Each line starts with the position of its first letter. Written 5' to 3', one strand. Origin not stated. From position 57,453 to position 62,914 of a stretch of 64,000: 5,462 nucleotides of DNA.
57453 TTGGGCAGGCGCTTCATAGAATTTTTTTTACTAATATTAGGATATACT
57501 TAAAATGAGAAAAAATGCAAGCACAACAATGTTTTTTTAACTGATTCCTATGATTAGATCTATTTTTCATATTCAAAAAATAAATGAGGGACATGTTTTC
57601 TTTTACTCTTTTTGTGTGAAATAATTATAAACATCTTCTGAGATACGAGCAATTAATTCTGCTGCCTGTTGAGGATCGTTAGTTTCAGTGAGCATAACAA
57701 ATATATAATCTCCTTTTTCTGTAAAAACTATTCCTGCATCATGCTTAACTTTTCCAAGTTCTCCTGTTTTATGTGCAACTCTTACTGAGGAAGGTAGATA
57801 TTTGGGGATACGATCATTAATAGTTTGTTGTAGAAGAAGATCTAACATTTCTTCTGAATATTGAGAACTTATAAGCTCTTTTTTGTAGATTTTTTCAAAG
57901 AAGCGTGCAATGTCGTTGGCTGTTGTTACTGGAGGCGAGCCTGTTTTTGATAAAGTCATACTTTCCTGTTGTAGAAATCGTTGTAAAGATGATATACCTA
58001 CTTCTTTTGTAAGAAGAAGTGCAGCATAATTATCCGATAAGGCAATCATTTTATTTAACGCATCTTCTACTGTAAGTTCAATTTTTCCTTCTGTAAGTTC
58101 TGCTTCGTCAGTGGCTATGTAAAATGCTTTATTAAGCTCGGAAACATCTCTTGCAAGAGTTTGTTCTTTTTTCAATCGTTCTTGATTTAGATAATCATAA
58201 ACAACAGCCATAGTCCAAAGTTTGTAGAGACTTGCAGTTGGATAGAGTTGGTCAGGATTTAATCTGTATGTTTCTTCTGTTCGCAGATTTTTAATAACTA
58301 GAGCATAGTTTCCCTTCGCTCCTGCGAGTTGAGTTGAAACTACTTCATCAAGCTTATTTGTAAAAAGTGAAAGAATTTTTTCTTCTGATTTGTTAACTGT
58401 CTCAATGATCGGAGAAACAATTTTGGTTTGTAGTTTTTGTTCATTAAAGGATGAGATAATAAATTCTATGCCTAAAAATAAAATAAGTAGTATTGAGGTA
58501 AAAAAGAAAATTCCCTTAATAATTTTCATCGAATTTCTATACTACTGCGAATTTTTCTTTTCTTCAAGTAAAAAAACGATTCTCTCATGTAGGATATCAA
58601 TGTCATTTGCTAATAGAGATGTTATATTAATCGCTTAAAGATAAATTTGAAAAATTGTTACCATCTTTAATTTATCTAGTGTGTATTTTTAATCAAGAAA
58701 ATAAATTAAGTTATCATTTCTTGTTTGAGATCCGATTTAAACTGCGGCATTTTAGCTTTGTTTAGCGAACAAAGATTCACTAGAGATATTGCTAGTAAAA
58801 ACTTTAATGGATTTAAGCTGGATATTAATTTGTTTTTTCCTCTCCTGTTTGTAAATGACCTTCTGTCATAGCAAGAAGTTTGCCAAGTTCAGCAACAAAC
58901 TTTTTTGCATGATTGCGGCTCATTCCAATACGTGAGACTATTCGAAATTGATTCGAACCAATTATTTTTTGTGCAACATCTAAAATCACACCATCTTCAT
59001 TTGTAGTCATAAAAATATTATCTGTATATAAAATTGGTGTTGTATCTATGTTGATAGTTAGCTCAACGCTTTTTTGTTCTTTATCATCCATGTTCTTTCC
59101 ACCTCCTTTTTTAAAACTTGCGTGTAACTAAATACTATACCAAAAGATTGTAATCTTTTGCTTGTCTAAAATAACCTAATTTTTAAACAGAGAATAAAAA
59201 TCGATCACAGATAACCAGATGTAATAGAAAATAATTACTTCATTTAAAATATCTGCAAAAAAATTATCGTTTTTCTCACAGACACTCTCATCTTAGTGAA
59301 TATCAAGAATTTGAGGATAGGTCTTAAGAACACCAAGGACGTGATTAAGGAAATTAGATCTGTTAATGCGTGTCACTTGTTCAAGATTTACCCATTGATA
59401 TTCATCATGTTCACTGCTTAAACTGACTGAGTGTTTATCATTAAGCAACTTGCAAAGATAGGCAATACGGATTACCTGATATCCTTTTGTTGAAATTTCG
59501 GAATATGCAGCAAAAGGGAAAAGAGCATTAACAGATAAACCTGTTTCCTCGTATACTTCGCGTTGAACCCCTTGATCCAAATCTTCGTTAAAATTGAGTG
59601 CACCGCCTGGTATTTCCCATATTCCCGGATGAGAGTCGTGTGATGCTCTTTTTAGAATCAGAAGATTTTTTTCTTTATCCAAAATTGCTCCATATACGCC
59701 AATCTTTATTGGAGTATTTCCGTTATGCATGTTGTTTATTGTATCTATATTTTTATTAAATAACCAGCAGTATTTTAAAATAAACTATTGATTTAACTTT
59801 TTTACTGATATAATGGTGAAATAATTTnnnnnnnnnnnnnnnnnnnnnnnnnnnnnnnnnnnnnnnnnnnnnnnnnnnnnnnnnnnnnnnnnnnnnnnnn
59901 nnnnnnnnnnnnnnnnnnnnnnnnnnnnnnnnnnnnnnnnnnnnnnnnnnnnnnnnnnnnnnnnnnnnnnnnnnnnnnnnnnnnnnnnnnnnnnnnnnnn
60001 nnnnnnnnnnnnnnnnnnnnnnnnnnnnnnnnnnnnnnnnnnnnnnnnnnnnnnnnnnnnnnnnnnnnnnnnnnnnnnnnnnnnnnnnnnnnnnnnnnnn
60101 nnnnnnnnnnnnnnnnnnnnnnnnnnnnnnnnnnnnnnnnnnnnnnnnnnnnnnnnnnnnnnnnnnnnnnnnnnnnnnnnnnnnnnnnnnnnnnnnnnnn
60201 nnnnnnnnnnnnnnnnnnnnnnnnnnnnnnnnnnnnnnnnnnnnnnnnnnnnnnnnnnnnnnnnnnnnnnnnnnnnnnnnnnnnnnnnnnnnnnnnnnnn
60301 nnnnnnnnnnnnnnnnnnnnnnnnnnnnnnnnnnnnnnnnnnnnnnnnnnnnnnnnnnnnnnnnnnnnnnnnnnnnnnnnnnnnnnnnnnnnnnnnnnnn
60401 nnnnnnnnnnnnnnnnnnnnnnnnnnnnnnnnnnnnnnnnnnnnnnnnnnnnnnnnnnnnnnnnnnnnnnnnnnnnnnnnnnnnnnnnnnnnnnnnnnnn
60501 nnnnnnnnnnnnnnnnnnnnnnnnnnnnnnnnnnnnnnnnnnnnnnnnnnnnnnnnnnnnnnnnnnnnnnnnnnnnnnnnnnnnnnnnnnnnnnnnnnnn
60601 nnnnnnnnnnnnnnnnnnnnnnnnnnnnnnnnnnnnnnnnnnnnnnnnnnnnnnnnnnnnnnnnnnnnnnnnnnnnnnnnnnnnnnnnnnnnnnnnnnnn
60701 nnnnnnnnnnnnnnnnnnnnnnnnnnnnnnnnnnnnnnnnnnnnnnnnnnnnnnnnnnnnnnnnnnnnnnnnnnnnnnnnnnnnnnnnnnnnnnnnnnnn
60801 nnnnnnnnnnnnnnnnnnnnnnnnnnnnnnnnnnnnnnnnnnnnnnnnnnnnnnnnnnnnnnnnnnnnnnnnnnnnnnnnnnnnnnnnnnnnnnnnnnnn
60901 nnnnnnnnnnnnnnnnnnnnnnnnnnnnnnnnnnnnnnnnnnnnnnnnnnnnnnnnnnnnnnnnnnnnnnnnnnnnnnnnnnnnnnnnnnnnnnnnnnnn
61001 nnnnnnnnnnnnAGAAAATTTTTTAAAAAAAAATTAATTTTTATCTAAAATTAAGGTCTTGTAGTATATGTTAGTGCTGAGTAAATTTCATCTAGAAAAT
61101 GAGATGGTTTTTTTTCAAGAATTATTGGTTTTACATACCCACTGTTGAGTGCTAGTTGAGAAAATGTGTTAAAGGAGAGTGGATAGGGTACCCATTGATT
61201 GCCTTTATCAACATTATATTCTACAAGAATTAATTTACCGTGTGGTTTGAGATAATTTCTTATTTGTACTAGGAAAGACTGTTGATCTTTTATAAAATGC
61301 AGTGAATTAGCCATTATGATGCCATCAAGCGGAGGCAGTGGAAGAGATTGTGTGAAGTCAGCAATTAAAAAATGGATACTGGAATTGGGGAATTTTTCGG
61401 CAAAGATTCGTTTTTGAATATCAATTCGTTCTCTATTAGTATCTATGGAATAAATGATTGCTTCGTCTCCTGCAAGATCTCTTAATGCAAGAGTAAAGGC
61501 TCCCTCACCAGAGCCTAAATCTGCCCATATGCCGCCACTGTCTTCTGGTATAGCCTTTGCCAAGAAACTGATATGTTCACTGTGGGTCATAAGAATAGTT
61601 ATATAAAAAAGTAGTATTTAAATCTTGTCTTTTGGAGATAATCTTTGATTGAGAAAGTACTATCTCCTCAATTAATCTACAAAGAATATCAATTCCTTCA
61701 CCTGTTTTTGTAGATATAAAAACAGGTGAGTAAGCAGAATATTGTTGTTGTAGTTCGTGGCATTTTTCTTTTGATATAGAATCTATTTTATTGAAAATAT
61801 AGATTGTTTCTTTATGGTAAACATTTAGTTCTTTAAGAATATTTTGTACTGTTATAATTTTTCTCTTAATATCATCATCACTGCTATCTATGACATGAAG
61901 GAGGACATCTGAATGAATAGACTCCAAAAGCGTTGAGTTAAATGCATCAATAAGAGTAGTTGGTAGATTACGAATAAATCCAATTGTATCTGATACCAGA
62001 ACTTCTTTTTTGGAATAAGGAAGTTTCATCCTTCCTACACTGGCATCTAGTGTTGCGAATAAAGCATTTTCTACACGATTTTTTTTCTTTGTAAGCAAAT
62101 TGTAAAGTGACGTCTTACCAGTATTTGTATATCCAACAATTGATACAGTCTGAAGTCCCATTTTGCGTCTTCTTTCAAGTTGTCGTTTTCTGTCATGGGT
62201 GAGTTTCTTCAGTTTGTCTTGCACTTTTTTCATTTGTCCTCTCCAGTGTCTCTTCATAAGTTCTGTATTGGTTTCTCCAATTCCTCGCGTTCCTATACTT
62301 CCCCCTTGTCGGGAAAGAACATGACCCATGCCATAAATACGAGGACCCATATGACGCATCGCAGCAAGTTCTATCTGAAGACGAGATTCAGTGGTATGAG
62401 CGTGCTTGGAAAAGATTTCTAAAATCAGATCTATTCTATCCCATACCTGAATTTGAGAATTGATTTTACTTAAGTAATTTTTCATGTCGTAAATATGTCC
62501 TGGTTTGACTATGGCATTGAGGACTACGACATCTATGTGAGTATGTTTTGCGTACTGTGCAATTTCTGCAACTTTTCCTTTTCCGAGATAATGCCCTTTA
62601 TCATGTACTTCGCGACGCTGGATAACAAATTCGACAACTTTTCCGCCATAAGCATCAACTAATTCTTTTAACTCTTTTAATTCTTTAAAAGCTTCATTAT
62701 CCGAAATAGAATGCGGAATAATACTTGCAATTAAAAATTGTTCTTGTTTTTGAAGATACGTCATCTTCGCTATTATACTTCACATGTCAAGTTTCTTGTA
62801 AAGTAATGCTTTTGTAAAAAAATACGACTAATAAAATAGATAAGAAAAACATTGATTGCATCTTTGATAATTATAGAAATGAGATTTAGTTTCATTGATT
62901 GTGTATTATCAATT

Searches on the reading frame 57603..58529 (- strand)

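Call 61: search_protein_families(library=pfam, proteins=[window:57603-58529:-], max_evalue=0.001)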
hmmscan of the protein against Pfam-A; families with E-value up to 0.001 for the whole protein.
window:57603-58529:- (308 aa): 3 families
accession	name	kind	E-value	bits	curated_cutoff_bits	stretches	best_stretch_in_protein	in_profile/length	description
PF13354.11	Beta-lactamase2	-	6.8e-46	156.7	22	1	77-281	2-214/214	Beta-lactamase enzyme family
PF00768.25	Peptidase_S11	-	5.3e-06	26.5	27.6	1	88-178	27-116/239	D-alanyl-D-alanine carboxypeptidase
PF00144.29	Beta-lactamase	-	0.00023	20.9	27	0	62-167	3-109/329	Beta-lactamase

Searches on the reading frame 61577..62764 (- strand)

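Call 61: search_protein_families(library=pfam, proteins=[window:61577-62764:-], max_evalue=0.001)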
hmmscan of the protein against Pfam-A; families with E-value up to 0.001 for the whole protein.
window:61577-62764:- (395 aa): 8 families
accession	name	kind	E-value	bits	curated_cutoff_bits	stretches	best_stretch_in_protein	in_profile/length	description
PF13167.11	GTP-bdg_N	-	1.7e-20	73.8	25.4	1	28-118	3-88/89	GTP-binding GTPase N-terminal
PF16360.10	GTP-bdg_M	-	4.4e-20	72.5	29.5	1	121-199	1-79/79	GTP-binding GTPase Middle Region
PF01926.29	MMR_HSR1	-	5.6e-18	65.5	21.9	1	206-326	1-113/113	50S ribosome-binding GTPase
PF02421.24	FeoB_N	-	3.9e-10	39.9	27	1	206-337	2-125/156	Ferrous iron transport protein B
PF16897.10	MMR_HSR1_Xtn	-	7.3e-06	26.4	35.2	1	309-364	48-99/106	C-terminal region of MMR_HSR1 domain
PF03193.22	RsgA_GTPase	-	6.1e-05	23.3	30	0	303-367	39-106/174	RsgA GTPase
PF00009.33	GTP_EFTU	-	0.00015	21.9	26.5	0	285-361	93-178/188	Elongation factor Tu GTP binding domain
PF04670.18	Gtr1_RagA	-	0.0003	20.7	22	1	210-342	5-136/232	Gtr1/RagA G protein conserved region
